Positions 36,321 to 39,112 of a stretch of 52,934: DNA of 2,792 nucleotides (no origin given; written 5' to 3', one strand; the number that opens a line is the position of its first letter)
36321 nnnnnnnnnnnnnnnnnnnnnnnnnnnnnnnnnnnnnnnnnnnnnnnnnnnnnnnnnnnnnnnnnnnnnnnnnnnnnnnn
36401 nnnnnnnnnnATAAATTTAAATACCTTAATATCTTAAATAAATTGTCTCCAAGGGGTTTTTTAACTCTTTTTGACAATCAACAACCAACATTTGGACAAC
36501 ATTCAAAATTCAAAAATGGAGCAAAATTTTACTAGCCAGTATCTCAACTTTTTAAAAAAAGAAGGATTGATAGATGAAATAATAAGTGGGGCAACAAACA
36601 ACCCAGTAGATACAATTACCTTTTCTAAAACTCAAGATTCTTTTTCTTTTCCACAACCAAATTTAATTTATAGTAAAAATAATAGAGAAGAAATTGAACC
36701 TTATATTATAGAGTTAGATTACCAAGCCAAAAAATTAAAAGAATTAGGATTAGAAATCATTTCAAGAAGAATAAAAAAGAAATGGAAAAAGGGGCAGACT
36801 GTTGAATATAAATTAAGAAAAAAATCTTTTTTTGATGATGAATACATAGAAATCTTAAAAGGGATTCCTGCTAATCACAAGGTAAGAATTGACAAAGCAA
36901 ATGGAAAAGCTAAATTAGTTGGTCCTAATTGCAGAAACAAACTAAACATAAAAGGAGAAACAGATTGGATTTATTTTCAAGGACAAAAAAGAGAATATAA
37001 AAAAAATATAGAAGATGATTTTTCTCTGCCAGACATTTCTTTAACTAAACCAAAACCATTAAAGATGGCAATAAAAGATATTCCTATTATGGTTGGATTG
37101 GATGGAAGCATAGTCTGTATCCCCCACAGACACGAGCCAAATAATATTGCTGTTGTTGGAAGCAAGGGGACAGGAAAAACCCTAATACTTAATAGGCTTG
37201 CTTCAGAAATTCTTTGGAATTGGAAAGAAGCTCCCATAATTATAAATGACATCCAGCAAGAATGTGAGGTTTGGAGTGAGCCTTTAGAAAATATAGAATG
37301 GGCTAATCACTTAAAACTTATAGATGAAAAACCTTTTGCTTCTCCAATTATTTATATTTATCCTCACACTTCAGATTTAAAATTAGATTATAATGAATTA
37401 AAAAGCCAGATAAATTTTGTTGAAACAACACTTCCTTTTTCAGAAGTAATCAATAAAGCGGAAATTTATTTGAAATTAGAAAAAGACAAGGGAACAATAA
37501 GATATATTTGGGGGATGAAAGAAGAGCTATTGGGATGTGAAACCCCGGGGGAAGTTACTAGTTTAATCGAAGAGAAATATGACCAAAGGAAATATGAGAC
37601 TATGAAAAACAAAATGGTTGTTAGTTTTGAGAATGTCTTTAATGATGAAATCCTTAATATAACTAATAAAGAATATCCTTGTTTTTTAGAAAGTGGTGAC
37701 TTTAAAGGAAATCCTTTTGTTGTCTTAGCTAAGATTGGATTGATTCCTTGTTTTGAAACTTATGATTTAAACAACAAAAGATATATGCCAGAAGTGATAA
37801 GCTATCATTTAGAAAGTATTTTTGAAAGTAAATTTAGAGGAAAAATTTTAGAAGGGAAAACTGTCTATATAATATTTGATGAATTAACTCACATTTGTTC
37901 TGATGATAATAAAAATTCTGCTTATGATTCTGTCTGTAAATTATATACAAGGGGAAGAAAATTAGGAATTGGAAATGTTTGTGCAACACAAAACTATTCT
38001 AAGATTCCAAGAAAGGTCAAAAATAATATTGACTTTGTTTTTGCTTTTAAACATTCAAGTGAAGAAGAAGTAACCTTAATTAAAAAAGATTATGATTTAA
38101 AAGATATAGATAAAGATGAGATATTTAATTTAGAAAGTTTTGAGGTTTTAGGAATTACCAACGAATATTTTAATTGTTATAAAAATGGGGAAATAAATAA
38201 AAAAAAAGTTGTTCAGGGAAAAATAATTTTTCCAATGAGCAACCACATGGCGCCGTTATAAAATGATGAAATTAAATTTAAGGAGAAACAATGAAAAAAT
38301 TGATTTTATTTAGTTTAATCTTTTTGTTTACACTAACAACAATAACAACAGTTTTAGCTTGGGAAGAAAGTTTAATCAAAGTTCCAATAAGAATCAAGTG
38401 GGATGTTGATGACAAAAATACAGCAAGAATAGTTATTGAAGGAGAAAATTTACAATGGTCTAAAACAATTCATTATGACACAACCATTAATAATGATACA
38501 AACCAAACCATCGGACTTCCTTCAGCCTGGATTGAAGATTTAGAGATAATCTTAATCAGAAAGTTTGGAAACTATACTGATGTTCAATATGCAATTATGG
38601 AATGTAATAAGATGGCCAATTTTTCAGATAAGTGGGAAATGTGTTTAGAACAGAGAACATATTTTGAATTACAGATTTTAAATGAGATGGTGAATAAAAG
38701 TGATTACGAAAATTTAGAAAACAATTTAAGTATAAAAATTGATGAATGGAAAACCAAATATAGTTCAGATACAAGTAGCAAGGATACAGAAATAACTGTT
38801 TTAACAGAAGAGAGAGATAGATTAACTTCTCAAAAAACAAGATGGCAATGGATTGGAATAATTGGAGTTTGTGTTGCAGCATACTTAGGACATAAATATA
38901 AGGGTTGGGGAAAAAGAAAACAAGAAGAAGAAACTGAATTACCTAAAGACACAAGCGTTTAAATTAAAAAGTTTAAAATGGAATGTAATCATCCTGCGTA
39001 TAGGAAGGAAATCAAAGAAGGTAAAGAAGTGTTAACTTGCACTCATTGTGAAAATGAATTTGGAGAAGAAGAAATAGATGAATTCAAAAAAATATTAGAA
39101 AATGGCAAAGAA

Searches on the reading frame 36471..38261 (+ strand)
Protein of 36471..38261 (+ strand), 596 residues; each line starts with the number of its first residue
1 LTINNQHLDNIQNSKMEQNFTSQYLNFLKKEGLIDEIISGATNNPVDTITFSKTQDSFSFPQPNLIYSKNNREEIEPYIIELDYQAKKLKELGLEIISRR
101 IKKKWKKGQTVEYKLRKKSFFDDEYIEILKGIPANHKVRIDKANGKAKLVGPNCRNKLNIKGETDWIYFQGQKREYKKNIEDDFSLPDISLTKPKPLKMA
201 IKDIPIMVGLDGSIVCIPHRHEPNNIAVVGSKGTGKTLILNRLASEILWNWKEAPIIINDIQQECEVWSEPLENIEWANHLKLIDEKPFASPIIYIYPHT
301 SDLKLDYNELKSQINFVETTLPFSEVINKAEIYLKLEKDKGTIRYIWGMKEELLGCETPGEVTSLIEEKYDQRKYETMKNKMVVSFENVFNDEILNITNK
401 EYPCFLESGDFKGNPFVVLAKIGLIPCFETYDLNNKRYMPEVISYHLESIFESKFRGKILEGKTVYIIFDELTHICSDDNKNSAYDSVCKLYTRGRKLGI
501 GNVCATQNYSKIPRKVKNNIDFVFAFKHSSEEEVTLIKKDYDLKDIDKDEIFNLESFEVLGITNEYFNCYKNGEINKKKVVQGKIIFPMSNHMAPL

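Call 6: search_protein_families(library=pfam, max_evalue=0.01, proteins=[window:36471-38261:+])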
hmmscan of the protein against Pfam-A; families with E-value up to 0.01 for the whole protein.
window:36471-38261:+ (596 aa): 3 families
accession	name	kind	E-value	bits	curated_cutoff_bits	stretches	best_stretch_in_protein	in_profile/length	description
PF04665.18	Pox_A32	-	3e-05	24.1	22.8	0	461-547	96-175/242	Poxvirus A32 protein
PF01580.24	FtsK_SpoIIIE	-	0.00054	19.9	24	0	194-243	8-59/221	FtsK/SpoIIIE family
PF05707.18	Zot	-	0.00065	19.6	20.3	1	453-529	71-148/197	Zonular occludens toxin (Zot)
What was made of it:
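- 36471..38261 (+): FtsK/HerA-superfamily ATPase (likely start M16, 581 aa): a beta-rich N-terminal domain fused to an approximately 430-aa core. The two parts are separate ORFs in many relatives. Call 6 (Pox_A32 24.1 bits against a cut-off of 22.8; FtsK, Zot weak).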

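Call 7: search_protein_families(library=phrogs, max_evalue=0.01, proteins=[window:36471-38261:+])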
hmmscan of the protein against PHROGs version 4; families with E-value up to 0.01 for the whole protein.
window:36471-38261:+ (596 aa): 3 families
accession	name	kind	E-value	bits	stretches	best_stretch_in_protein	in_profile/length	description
phrog_2666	-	head and packaging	7.3e-13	49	1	459-557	417-506/555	terminase large subunit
phrog_1358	-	moron, auxiliary metabolic gene and host takeover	4.3e-08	32.1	1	463-540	705-786/1382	FtsK/SpoIIIE-like protein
phrog_7035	-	unknown function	1.5e-06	27.9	0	224-266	212-254/969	-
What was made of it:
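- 36471..38261 (+): Call 7 (phrog_2666, 7e-13).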

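Call 9: search_dna_similar(query=window:36471-38261:+, collection=phages, mode=protein, max_evalue=0.001)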
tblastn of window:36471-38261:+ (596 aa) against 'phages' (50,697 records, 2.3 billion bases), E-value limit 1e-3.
No match.

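Call 15: list_cluster_members(proteins=[P0001, window:36471-38261:+, window:46754-47749:-, window:12081-14948:-, window:41164-42102:-])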
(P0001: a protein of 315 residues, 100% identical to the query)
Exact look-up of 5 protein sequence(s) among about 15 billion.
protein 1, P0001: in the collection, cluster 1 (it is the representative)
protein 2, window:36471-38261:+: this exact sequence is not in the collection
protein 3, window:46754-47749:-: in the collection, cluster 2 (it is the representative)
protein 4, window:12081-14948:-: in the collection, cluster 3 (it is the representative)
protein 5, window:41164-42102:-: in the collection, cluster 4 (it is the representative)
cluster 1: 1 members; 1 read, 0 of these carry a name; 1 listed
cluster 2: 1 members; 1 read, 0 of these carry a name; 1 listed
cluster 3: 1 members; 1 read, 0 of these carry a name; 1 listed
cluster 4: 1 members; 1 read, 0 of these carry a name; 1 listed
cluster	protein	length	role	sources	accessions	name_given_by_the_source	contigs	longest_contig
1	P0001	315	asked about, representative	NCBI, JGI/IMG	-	-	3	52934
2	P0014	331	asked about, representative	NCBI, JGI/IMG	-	-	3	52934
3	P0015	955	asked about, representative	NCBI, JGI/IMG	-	-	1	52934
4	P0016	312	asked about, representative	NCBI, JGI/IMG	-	-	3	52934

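Call 28: search_protein_representatives(protein=window:36471-38261:+)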
Query: 596 residues. Proteins with E-value up to 0.001 (for the whole library): 348; up to 1e-10: 275; up to 1e-30: 98. The best 150 are listed.
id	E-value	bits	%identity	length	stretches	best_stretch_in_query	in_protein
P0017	0.0e+00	1325.1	100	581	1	16-596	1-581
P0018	5.3e-111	388.3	47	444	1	200-593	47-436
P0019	1.8e-99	350.3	46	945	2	230-593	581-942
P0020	1.4e-89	317.6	44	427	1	198-595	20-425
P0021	1.3e-79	284.7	39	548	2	225-593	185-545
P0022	1.4e-78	281.2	40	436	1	199-593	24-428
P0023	2.5e-72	260.6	37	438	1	197-590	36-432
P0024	3.1e-69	250.4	37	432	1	200-593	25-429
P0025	3.2e-67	243.7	36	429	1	198-593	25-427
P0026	2.6e-62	227.6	34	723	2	225-593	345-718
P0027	1.3e-59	218.6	36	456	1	196-574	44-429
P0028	4.9e-58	213.4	33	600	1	85-595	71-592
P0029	5.5e-56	206.7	61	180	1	422-593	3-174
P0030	1.8e-54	201.7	33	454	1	197-578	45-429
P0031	2.5e-54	201.2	30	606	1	83-596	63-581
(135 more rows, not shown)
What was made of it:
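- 36471..38261 (+): Call 28 (348 clusters at 50% identity).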

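Call 36: search_solved_structures(query=A2, max_evalue=1)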
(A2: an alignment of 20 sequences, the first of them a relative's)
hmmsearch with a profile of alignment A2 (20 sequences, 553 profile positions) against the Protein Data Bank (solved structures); distinct sequences matched with E-value up to 1: 54.
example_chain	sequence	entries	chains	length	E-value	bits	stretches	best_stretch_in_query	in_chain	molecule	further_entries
8wiv_A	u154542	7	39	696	1.7e-06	29.9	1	394-487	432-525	Helicase HerA central domain-containing protein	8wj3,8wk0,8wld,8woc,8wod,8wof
8xau_A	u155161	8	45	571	4.8e-06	28.4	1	396-489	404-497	ATP-binding protein | HerA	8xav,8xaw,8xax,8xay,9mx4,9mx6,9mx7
4kfr_A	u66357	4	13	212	0.00012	23.8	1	382-511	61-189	Genome packaging NTPase B204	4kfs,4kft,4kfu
7f6d_B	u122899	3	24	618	0.00015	23.5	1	400-472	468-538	HerA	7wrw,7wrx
9c1m_M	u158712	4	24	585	0.00042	22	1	433-490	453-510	ATP-binding protein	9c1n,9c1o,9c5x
4r2h_A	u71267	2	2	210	0.00043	22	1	382-510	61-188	STIV B204 ATPase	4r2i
8wet_A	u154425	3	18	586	0.00085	21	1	439-489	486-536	TdpA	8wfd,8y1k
2iuu_A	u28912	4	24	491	0.0023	19.5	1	415-488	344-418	DNA TRANSLOCASE FTSK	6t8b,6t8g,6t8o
2iut_A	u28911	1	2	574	0.0035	18.9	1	415-488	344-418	DNA TRANSLOCASE FTSK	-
2ius_A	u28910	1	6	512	0.0063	18.1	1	407-489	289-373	DNA TRANSLOCASE FTSK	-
7es4_A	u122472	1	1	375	0.013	17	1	437-501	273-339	DNA phosphorothioation-dependent restriction protein DptH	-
9x1l_A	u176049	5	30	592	0.02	16.4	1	415-509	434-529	DNA helicase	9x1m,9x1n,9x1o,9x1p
8vow_A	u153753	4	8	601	0.021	16.4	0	175-201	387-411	ABC-type bacteriocin transporter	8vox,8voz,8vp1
6v9z_A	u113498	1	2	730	0.033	15.7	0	175-201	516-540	ABC-type bacteriocin transporter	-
4s0f_A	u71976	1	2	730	0.033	15.7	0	175-201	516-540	ABC-type bacteriocin transporter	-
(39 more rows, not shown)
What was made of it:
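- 36471..38261 (+): Call 36 (PDB: HerA 1.7e-6, STIV B204 1.2e-4, FtsK).
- Checked: A FtsK/HerA-type ATPase lies divergently across 260 nt (calls 6, 36).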

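Call 39: find_related_loci(query=A3, collection=viral_contigs, flank=10000)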
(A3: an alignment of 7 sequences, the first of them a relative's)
Query A3 (581 aa) in viral_contigs; peptide patterns used: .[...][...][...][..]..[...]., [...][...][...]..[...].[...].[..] (x = any residue, [..] = any of these).
50 stretches matched a pattern, but none encodes a relative of the query by tblastn (E <= 1e-3).

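Call 52: search_protein_families(library=ncbifam, max_evalue=0.01, alignment_id=A2)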
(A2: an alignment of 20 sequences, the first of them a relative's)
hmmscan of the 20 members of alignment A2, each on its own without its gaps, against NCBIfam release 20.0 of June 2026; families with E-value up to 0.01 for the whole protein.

A. member 1, P0017 (581 aa): 4 families
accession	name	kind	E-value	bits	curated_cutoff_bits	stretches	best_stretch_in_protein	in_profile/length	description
TIGR03925.1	T7SS_EccC_b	equivalog_domain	0.00012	20.5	346.55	0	449-506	187-242/564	type VII secretion protein EccCb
NF047389.1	ATPase_Sll1717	subfamily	0.00067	18.9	75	0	207-238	28-55/454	P-loop ATPase, Sll1717 family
TIGR02928.1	TIGR02928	subfamily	0.0027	16.6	181.3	0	205-251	37-83/366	orc1/cdc6 family replication initiation protein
NF042943.1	HerA_antiphage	equivalog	0.0063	15.1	800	0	210-251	158-198/566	anti-phage-associated helicase HerA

B. families by the number of members that match (of 20 scanned): 8 families
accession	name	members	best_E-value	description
TIGR03925.1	T7SS_EccC_b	2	0.00012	type VII secretion protein EccCb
NF042943.1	HerA_antiphage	2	0.00044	anti-phage-associated helicase HerA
NF004018.0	PRK05480.1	2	0.0013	uridine kinase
TIGR02928.1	TIGR02928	2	0.0027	orc1/cdc6 family replication initiation protein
TIGR01443.1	intein_Cterm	1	0.00016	intein C-terminal splicing region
TIGR04547.1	Mollicu_LP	1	0.00024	MOLPALP family lipoprotein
NF047389.1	ATPase_Sll1717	1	0.00067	P-loop ATPase, Sll1717 family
NF010407.0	PRK13833.1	1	0.0045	conjugal transfer protein TrbB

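Call 53: search_protein_families(library=pfam, max_evalue=0.01, alignment_id=A2)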
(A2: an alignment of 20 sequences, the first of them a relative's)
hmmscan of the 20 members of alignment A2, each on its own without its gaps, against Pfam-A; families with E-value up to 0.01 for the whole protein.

A. member 1, P0017 (581 aa): 3 families
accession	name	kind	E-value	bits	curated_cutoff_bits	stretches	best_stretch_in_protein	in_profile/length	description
PF04665.18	Pox_A32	-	2.9e-05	24.1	22.8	0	446-532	96-175/242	Poxvirus A32 protein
PF01580.24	FtsK_SpoIIIE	-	0.00051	20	24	0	179-228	8-59/221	FtsK/SpoIIIE family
PF05707.18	Zot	-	0.00063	19.7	20.3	1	438-514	71-148/197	Zonular occludens toxin (Zot)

B. families by the number of members that match (of 20 scanned): 16 families
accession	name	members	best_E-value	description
PF04665.18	Pox_A32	5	5.1e-06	Poxvirus A32 protein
PF13173.12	AAA_14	4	4.5e-05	AAA domain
PF12846.13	AAA_10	3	0.00026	AAA-like domain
PF01580.24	FtsK_SpoIIIE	3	0.00051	FtsK/SpoIIIE family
PF00004.35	AAA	2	0.0024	ATPase family associated with various cellular activities (AAA)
PF00005.33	ABC_tran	2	0.0024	ABC transporter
PF07591.16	PT-HINT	1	3.4e-06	Pretoxin HINT domain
PF24389.1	ORC-CDC6-like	1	9.9e-05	ORC-CDC6-like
PF01935.23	DUF87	1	0.00012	Helicase HerA, central domain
PF05707.18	Zot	1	0.00063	Zonular occludens toxin (Zot)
PF24883.2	NPHP3_N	1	0.00082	Nephrocystin 3, N-terminal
PF17442.7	U62_UL91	1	0.0016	Functional domain of U62 and UL91 proteins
PF14890.11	Intein_splicing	1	0.0041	Intein splicing domain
PF13401.12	AAA_22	1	0.0067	AAA domain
PF10412.15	TrwB_AAD_bind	1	0.0069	Type IV secretion-system coupling protein DNA-binding domain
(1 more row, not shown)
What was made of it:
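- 36471..38261 (+): Call 53.
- On Varidnaviria-type virion module (double jelly-roll MCP + A32-like ATPase): HerA, FtsK and AAA_10 hits are comparable (calls 36, 53).
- Closest known: Membrane-containing archaeal and bacterial viruses with an FtsK/HerA. Same: Profile hits include STIV B204 (1.2e-4) and Pox_A32 (calls 6, 36, 53).
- PDB profile hits are HerA, the STIV B204 packaging NTPase and FtsK (calls 6, 36, 53).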

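Call 72: find_homologous_proteins(query=P0017, max_evalue=0.00001)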
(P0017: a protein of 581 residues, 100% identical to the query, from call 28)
Query P0017 (581 aa): 20 proteins with E <= 0.00001 among 8000 candidates.
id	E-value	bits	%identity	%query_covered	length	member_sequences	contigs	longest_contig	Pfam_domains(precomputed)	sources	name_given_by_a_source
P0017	0.0e+0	1325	100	100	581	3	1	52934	-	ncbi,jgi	-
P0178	0.0e+0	1052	78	100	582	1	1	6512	-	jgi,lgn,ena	-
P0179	6.3e-198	677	54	99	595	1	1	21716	-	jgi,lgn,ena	-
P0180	6.1e-191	654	55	99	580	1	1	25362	-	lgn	-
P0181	5.2e-173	595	50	98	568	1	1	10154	-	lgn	-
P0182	1.1e-167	577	49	99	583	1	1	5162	-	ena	-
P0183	3.3e-165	569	49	99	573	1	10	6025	-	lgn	-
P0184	6.4e-165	568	49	100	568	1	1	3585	-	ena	-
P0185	1.9e-159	550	59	68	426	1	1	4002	-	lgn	-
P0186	2.4e-158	546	58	69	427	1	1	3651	-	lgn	-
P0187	2.9e-156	539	61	68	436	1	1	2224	-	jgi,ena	-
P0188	1.9e-151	524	56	68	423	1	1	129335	-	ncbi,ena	-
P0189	1.9e-144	500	46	99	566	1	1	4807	-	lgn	-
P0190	1.9e-141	491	54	68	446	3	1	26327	-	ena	-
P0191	3.6e-140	486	55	68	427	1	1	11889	-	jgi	jgi:hypothetical protein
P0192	3.2e-137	477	53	68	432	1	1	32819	-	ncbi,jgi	-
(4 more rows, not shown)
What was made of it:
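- One homologue carries an intein (call 72).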

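Call 73: find_encoding_contigs(protein=P0188, flank=10000, max_places=3)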
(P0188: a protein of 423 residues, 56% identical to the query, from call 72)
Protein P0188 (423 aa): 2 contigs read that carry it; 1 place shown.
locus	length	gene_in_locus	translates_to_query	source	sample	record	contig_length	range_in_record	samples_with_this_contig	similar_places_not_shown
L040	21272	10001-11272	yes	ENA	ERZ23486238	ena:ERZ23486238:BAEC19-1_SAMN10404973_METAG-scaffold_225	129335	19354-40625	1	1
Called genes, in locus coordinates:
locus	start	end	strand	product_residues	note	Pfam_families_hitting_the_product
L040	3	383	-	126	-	-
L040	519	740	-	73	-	-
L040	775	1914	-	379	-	-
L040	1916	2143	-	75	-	PF18893:DUF5652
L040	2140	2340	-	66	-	-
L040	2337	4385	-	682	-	-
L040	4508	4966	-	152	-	-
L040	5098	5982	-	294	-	-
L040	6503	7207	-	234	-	-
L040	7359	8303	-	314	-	-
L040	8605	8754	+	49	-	-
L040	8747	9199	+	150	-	-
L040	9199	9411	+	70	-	-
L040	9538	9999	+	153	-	-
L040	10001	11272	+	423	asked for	-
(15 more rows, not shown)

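Call 74: find_encoding_contigs(protein=P0192, flank=10000, max_places=2)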
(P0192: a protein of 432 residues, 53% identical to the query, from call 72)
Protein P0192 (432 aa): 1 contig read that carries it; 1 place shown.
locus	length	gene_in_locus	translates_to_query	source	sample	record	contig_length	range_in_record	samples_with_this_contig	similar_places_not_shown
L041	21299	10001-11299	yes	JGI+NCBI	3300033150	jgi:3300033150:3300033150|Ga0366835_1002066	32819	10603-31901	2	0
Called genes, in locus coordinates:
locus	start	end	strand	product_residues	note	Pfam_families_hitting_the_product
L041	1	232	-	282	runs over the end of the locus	-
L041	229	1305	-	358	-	-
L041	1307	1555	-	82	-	-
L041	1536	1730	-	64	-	-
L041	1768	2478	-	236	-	-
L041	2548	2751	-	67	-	-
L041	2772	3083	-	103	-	-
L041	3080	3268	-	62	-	-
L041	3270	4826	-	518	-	-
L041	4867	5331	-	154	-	-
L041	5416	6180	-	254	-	-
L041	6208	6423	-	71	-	-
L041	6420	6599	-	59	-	-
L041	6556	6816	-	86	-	-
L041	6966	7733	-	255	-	-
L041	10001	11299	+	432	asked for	-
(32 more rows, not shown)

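Call 85: predict_structure(alignment_id=A6)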
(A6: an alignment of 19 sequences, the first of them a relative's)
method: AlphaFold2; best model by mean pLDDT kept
length: 581 residues; sequences in the alignment: 19
mean_pLDDT: 79.9   pTM: 0.73
mean pLDDT of the five models: 79.9, 79.4, 78.1, 71.3, 70.9
residues with pLDDT >= 90: 232; 70-90: 227; 50-70: 51; < 50: 71
segments of 3 or more residues with pLDDT < 50: 46-60, 157-182, 256-273, 575-581
pLDDT, mean of each block of 10 residues (from residue 1): 72 86 91 84 51 41 69 77 80 81 59 81 78 86 73 55 27 35 65 82 90 87 87 88 73 51 39 69 87 84 95 91 76 93 96 91 91 94 93 94 95 85 92 97 94 92 91 96 95 93 95 88 89 84 88 81 89 48 32
secondary structure, 60 per line:
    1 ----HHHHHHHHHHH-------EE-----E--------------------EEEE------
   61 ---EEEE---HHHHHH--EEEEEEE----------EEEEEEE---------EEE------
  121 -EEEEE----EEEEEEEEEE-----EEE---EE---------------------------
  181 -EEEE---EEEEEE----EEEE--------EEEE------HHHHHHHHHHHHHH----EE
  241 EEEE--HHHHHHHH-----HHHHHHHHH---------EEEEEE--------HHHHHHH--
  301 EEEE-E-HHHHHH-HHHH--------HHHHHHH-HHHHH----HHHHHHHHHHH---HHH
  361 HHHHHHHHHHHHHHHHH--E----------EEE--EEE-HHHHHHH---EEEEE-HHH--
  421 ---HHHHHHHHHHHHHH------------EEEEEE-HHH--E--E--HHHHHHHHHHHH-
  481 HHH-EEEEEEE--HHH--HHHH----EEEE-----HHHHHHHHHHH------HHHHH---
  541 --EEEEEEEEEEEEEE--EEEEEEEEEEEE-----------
elements in order: H5-15 E51-54 E64-67 H71-76 E79-85 E96-102 E112-114 E122-126 E131-140 E146-148 E182-185 E189-194 E199-202 E211-214 H221-234 E239-244 H247-254 H260-268 E278-283 H292-298 E301-304 H308-313 H315-318 H327-333 H335-339 H344-354 H358-377 E391-393 E396-398 H400-406 E410-414 H424-437 E450-455 H468-479 E485-491 H499-502 E507-510 H516-526 H533-537 E543-556 E559-570
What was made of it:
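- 36471..38261 (+): Call 85 (AF2 pLDDT 80).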

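Call 87: fold_search(model_id=the predicted structure, library=viral)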
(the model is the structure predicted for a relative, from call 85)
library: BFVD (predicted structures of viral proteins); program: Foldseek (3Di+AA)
matches with E <= 10: 905; with E <= 0.001: 70
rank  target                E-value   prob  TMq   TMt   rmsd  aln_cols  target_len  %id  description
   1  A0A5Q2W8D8            1.3e-10  1.00  0.45  0.58   8.0       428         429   17  (no name in the UniProt tables at hand)
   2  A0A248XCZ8            2.2e-10  1.00  0.47  0.54   6.4       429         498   14  Helicase HerA-like C-terminal domain-containing protein [Klebsiella phage YMC16/01/N133_KPN_BP]
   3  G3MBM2                4.8e-10  1.00  0.37  0.27   9.7       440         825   11  Gp156 [Bacillus phage G]
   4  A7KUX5                1.4e-09  1.00  0.39  0.29  14.0       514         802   11  (no name in the UniProt tables at hand)
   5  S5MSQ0                5.5e-09  1.00  0.44  0.29   9.3       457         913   12  Lipid A export ATP-binding/permease protein Msb [Bacillus phage JL]
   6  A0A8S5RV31            2.7e-08  1.00  0.38  0.31  10.8       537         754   12  Conjugal transfer protein [Siphoviridae sp. ctHip2]
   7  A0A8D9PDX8            7.0e-08  1.00  0.26  0.48  19.8       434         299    9  NTPase [Corticoviridae sp.]
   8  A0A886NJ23            1.5e-07  1.00  0.22  0.31  20.4       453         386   12  (no name in the UniProt tables at hand)
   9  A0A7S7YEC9            3.0e-07  1.00  0.20  0.26  31.3       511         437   12  VV A32-like virion packaging ATPase [Medusavirus stheno T3]
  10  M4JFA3                1.0e-06  1.00  0.30  0.69   7.5       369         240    9  Putative ATPase [Haloarcula hispanica virus PH1]
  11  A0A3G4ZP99            1.5e-06  1.00  0.20  0.23  30.7       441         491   11  P-loop NTPase domain protein [Terrestrivirus sp.]
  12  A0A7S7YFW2            1.9e-06  1.00  0.22  0.37  12.7       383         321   11  VV A32-like packaging ATPase [Medusavirus stheno T3]
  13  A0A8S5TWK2            2.3e-06  1.00  0.25  0.42  18.1       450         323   12  DNA TRANSLOCASE FTSK [Siphoviridae sp. ctcx61]
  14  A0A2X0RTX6            3.1e-06  1.00  0.24  0.37  19.1       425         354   12  B354L [African swine fever virus]
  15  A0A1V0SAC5            3.3e-06  1.00  0.20  0.23  28.5       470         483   13  p-loop NTPase domain protein [Catovirus CTV1]
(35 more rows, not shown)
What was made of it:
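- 36471..38261 (+): Call 87 (BFVD best A0A5Q2W8D8).
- On Varidnaviria-type virion module (double jelly-roll MCP + A32-like ATPase): Superfamily membership is clear (calls 6, 36, 87).
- Closest known: Membrane-containing archaeal and bacterial viruses with an FtsK/HerA. Same: BFVD hits include A32-like ATPases and the Haloarcula virus PH1 ATPase (call 87).
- The ATPase family also gives weak AAA_10, TrwB and TrbB-type hits, and a 'conjugal transfer protein' appears among the BFVD matches (calls 52, 53, 87).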

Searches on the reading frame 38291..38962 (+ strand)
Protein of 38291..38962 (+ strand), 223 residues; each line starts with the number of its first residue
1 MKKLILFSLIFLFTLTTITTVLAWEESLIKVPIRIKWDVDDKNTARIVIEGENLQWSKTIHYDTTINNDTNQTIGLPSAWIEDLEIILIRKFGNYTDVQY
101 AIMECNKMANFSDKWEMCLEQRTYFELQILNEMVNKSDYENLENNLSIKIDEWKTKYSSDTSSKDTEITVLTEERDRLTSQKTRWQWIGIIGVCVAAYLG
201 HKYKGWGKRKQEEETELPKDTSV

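Call 6: search_protein_families(library=pfam, max_evalue=0.01, proteins=[window:38291-38962:+])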
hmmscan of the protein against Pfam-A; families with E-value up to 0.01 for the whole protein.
window:38291-38962:+ (223 aa): 0 families

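Call 107: search_protein_families(library=phrogs, max_evalue=0.05, proteins=[window:38291-38962:+])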
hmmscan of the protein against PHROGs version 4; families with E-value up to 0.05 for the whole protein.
window:38291-38962:+ (223 aa): 1 family
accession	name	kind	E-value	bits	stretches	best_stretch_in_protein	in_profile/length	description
phrog_36020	-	unknown function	0.024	15.5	1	85-149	83-147/176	-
